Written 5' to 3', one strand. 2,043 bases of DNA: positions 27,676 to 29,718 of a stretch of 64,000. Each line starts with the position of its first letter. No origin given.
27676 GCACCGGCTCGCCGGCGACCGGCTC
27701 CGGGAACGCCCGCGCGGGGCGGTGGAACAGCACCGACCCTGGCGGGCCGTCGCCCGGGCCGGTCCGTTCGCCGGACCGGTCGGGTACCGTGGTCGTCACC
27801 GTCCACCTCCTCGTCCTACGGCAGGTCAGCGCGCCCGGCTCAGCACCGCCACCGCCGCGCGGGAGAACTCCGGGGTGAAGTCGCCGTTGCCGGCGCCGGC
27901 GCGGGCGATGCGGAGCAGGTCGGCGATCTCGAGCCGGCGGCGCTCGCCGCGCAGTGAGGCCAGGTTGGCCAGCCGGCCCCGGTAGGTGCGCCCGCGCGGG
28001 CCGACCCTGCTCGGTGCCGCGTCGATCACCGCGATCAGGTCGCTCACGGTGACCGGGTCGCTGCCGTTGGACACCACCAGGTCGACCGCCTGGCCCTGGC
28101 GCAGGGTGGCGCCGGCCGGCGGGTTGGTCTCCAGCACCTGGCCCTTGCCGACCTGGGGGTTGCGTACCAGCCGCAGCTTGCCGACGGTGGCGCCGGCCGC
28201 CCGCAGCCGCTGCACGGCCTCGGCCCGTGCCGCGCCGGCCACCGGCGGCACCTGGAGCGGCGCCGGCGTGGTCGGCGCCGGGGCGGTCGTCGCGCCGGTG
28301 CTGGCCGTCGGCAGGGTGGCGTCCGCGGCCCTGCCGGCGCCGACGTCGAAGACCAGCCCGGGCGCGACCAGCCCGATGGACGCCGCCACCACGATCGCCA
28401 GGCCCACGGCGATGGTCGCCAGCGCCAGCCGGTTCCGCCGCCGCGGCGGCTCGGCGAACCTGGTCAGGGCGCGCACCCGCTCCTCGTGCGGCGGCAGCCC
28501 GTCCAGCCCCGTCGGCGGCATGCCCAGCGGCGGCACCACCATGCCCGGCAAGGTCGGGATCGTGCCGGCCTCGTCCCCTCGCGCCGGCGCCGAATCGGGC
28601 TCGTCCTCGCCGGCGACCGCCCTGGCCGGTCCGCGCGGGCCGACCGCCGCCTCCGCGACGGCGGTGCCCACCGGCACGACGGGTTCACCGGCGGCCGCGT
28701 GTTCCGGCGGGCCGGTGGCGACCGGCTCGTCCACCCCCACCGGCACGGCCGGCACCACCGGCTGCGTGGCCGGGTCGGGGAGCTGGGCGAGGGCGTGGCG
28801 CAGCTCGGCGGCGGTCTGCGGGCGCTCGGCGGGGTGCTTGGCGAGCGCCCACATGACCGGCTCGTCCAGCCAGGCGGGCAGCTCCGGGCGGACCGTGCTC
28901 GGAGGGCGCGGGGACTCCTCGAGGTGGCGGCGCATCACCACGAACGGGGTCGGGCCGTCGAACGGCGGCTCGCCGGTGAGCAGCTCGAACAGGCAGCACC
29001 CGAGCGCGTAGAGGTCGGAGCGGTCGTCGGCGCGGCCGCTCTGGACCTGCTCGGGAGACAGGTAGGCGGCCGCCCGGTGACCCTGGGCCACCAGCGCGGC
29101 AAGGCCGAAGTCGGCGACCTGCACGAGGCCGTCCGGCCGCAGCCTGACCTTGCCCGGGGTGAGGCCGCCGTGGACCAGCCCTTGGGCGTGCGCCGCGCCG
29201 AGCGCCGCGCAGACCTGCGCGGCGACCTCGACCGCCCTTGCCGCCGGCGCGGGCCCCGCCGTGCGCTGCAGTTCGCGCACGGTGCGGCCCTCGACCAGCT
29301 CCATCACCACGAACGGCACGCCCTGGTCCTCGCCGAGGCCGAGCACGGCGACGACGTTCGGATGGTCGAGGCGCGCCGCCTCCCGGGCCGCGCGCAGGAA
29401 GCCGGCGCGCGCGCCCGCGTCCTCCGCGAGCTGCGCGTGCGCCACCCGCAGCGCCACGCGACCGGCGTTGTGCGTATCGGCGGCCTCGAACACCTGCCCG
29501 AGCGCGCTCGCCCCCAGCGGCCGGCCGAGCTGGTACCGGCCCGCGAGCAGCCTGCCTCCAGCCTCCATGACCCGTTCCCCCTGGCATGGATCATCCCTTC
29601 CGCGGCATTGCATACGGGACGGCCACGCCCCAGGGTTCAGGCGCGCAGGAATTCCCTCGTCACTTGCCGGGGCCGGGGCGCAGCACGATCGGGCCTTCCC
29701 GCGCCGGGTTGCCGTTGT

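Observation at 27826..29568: Hanks-type kinase with the catalytic residues replaced: a PASTA-bearing pseudokinase next to EccC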

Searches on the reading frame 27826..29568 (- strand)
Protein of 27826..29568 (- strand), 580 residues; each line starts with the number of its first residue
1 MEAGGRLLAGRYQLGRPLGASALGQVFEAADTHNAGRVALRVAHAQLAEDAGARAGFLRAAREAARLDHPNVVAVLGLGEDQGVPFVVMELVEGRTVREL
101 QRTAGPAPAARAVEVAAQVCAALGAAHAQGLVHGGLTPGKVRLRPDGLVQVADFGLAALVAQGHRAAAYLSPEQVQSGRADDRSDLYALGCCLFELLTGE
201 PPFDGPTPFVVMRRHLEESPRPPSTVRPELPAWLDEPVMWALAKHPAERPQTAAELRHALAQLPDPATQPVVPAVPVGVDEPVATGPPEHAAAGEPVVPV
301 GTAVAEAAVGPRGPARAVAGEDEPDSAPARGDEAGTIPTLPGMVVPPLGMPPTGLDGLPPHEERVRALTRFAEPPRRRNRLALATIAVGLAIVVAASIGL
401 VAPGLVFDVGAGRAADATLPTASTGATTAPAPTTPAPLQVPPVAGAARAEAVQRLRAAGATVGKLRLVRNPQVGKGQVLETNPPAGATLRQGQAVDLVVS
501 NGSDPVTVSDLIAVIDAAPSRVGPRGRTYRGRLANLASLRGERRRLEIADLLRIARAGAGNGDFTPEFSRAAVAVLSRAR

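Call 3: search_protein_families(library=pfam, proteins=[window:27826-29568:-], max_evalue=0.01)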
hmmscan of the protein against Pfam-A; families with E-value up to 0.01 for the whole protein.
window:27826-29568:- (580 aa): 4 families
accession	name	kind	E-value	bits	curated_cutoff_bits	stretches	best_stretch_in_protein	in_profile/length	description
PF00069.31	Pkinase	-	2.3e-26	93.2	31.7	1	12-258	1-260/263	Protein kinase domain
PF07714.23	PK_Tyr_Ser-Thr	-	8.6e-24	84.7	23.1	1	13-252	2-251/258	Protein tyrosine and serine/threonine kinase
PF03793.24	PASTA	-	1e-10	41.9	23.2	1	439-501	2-64/64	PASTA domain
PF03109.22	ABC1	-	2.9e-05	23.8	22.9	0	87-165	145-222/244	ABC1 atypical kinase-like domain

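Call 4: search_protein_families(library=ncbifam, proteins=[window:27826-29568:-], max_evalue=0.01)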
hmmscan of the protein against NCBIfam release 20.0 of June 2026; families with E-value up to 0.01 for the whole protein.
window:27826-29568:- (580 aa): 17 families
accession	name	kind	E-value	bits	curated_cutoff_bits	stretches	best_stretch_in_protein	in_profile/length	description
NF033483.0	PknB_PASTA_kin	equivalog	5.5e-92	309.6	450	2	5-266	2-271/563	Stk1 family PASTA domain-containing Ser/Thr kinase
NF052427.1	StpK7MSMEG_1200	equivalog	2.1e-45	155.3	900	1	10-261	7-266/601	serine/threonine protein kinase StpK7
NF047741.1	antiphage_MADS6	equivalog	7.2e-37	127.2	460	2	107-272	296-469/612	methylation-associated defense system protein kinase MAD6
TIGR03903.1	TOMM_kin_cyc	equivalog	1.3e-27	96.2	705.75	1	37-265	5-249/1267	TOMM system kinase/cyclase fusion protein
NF038150.1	lanthi_synth_IV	equivalog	2e-26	92.6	650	1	6-267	185-460/851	class IV lanthionine synthetase LanL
NF009651.0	PRK13184.1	equivalog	2.3e-22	78.8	839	2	10-160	2-163/932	serine/threonine-protein kinase PknD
NF053615.1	SerThrKinAfsKStmc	equivalog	6.5e-17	61.5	1300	1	14-261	18-265/809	protein serine/threonine kinase AfsK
NF038151.1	lanthi_synth_III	equivalog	6.9e-14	51.2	575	1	10-197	220-423/833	class III lanthionine synthetase LanKC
NF033442.0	BREX_PglW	equivalog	5e-13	47.7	990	1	9-272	203-495/1391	BREX system serine/threonine kinase PglW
NF011463.0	PRK14879.1-4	equivalog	7.8e-07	28.7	188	1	85-163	93-166/237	Kae1-associated kinase Bud32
TIGR03724.2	arch_bud32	equivalog_domain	7.3e-06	25.6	125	1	86-162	69-136/193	KEOPS complex kinase/ATPase Bud32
NF011464.0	PRK14879.1-7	equivalog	1.1e-05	25.3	246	1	86-159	82-151/221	Kae1-associated kinase Bud32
NF011460.0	PRK14879.1-1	equivalog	0.00036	19.7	199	1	71-158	74-158/232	Kae1-associated kinase Bud32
NF040671.1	PLuB_AAA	exception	0.00063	17.2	999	1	61-262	56-245/1256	PLuB system helicase-like protein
NF058632.1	SerThrKinPrkT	equivalog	0.0017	17.4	280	1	8-139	19-146/322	serine/threonine protein kinase PrkT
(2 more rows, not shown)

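Call 5: search_solved_structures(query=window:27826-29568:-, show_alignments=3)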
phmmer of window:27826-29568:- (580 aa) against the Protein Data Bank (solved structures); distinct sequences matched with E-value up to 0.001: 2117 (the best 60 are shown).
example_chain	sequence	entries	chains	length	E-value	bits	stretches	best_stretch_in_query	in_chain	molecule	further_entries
3ori_A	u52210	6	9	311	2e-55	191.8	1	8-273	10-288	Serine/threonine protein kinase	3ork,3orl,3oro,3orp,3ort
3f69_A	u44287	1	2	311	2.3e-55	191.6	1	8-273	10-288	Serine/threonine-protein kinase pknB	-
6i2p_A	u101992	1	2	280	3.6e-55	190.9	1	8-262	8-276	Serine/threonine-protein kinase PknB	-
3f61_A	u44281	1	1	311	3.6e-55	190.9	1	8-273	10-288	Serine/threonine-protein kinase pknB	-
3orm_A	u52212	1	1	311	6.8e-55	190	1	8-273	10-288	Serine/threonine protein kinase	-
1mru_A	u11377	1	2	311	7.3e-55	189.9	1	8-273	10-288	Probable serine/threonine-protein kinase pknB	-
6b2p_A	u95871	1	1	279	8.8e-55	189.6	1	8-262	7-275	Serine/threonine-protein kinase PknB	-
5u94_A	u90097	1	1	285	9.6e-55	189.5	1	8-262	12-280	Serine/threonine-protein kinase PknB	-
1o6y_A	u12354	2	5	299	1.1e-54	189.3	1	8-262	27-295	SERINE/THREONINE-PROTEIN KINASE PKNB | Probable serine/threonine-protein kinase pknB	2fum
2h34_A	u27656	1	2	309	3e-40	141.7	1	9-259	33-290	Serine/threonine-protein kinase pknE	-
9ruk_A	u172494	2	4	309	1.7e-38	135.8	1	5-256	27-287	Serine/threonine-protein kinase StkP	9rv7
9ru3_A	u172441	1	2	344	2.4e-38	135.4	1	5-256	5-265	Serine/threonine-protein kinase StkP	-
9ruj_A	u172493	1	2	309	4.8e-38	134.4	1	5-256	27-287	Serine/threonine-protein kinase StkP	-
4ow8_A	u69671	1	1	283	1.5e-35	126.1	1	5-261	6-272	Serine/threonine-protein kinase PknA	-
9tmq_A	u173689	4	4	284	1.6e-35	126.1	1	5-261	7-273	Serine/threonine-protein kinase PknA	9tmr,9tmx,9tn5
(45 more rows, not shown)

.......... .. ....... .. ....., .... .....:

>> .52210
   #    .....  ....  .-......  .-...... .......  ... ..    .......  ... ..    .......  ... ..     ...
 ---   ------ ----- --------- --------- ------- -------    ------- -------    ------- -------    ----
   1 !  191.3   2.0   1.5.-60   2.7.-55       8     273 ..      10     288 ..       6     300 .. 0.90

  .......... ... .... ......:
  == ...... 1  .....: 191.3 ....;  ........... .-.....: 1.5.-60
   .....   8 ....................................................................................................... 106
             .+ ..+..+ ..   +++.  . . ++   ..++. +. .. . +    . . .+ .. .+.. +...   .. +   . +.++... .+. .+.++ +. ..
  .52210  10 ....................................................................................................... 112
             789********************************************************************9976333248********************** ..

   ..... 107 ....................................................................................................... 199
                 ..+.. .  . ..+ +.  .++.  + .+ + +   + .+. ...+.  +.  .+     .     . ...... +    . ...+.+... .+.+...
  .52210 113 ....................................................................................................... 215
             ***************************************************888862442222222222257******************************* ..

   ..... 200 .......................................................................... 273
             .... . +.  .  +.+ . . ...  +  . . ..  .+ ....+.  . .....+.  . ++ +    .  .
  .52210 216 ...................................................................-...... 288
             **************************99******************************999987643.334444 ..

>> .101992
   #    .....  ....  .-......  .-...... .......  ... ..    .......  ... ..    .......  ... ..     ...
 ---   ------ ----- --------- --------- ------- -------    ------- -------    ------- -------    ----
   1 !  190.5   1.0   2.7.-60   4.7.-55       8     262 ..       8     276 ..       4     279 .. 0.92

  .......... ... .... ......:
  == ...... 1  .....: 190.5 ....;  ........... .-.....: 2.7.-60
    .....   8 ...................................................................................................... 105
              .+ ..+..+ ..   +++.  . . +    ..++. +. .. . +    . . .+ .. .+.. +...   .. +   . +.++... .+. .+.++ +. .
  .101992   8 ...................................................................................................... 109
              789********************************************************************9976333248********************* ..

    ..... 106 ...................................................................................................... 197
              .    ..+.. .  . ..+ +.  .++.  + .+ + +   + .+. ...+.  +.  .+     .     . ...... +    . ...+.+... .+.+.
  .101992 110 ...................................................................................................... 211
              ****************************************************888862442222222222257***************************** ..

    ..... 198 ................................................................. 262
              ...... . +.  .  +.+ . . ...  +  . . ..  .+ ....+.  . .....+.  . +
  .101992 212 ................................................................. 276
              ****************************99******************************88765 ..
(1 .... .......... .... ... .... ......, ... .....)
